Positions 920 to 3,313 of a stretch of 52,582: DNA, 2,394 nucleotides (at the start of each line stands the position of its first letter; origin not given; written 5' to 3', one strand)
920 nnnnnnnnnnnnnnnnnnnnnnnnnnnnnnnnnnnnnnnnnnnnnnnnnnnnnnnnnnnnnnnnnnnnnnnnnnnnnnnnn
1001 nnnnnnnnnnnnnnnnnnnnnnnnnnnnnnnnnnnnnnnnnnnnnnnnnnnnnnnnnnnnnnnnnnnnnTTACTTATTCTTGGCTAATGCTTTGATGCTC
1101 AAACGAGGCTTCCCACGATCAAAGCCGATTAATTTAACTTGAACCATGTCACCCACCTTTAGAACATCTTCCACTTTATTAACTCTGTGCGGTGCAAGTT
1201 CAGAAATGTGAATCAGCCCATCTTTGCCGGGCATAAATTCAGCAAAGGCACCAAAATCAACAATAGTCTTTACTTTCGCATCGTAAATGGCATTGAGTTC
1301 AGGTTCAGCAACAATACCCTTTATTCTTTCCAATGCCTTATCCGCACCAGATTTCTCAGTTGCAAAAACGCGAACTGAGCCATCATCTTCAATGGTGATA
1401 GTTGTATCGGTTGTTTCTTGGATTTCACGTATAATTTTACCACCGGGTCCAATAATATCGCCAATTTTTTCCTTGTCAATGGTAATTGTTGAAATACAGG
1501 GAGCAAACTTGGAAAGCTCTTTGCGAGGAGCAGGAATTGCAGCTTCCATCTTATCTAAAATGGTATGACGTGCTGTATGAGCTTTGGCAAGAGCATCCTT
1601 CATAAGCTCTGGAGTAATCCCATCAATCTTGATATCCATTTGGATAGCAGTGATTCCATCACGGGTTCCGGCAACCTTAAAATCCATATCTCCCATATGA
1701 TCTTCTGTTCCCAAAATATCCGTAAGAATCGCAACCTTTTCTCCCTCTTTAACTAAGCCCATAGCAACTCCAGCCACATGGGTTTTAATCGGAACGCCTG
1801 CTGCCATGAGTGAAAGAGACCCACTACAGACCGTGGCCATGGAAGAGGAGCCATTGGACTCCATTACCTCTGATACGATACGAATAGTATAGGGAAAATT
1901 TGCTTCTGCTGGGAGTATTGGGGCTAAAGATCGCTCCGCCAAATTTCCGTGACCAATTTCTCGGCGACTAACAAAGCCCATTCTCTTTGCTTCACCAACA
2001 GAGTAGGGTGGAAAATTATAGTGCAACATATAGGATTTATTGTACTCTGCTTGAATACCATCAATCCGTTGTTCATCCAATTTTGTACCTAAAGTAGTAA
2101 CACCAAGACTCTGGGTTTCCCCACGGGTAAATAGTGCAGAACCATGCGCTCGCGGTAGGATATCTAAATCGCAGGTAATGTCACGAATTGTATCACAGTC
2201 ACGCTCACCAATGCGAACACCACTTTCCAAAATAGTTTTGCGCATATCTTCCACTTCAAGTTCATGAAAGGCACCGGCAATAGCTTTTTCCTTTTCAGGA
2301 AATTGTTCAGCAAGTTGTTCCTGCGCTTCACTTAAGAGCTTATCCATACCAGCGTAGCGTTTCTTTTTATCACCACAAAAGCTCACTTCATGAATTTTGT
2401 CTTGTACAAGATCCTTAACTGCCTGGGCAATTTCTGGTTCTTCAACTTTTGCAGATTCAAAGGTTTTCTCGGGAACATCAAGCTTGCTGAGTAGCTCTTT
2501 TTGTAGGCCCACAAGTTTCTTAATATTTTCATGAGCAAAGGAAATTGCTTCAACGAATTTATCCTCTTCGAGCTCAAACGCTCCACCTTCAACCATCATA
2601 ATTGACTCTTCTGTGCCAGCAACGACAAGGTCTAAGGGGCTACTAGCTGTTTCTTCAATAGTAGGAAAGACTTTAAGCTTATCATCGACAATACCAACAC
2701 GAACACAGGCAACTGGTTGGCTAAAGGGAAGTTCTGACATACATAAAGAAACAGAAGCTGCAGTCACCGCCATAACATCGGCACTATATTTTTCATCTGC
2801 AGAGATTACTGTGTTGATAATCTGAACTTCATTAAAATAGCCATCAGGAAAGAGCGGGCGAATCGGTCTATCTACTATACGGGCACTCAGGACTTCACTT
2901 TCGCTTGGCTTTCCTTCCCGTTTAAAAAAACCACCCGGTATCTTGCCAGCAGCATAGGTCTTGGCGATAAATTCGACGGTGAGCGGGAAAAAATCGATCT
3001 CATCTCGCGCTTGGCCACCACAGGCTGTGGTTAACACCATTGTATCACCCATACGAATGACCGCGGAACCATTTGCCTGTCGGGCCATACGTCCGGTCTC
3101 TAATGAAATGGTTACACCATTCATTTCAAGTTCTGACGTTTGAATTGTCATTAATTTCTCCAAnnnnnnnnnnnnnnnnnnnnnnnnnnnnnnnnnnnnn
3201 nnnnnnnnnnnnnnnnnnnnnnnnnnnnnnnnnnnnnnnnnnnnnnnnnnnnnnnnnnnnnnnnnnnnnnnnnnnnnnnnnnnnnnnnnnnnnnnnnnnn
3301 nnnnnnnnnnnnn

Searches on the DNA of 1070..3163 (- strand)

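Call 91: search_with_rna_model(model_id=R1, sources=[L122, L123, L124, L126], max_evalue=1, filters=off)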
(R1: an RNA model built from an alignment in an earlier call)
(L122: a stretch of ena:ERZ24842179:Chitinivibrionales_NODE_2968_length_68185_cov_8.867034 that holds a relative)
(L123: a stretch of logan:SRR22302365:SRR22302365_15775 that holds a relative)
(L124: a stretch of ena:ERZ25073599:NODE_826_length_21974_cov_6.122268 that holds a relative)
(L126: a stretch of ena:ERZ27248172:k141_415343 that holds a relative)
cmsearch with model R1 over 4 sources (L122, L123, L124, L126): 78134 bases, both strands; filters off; matches with E-value up to 1: 0.
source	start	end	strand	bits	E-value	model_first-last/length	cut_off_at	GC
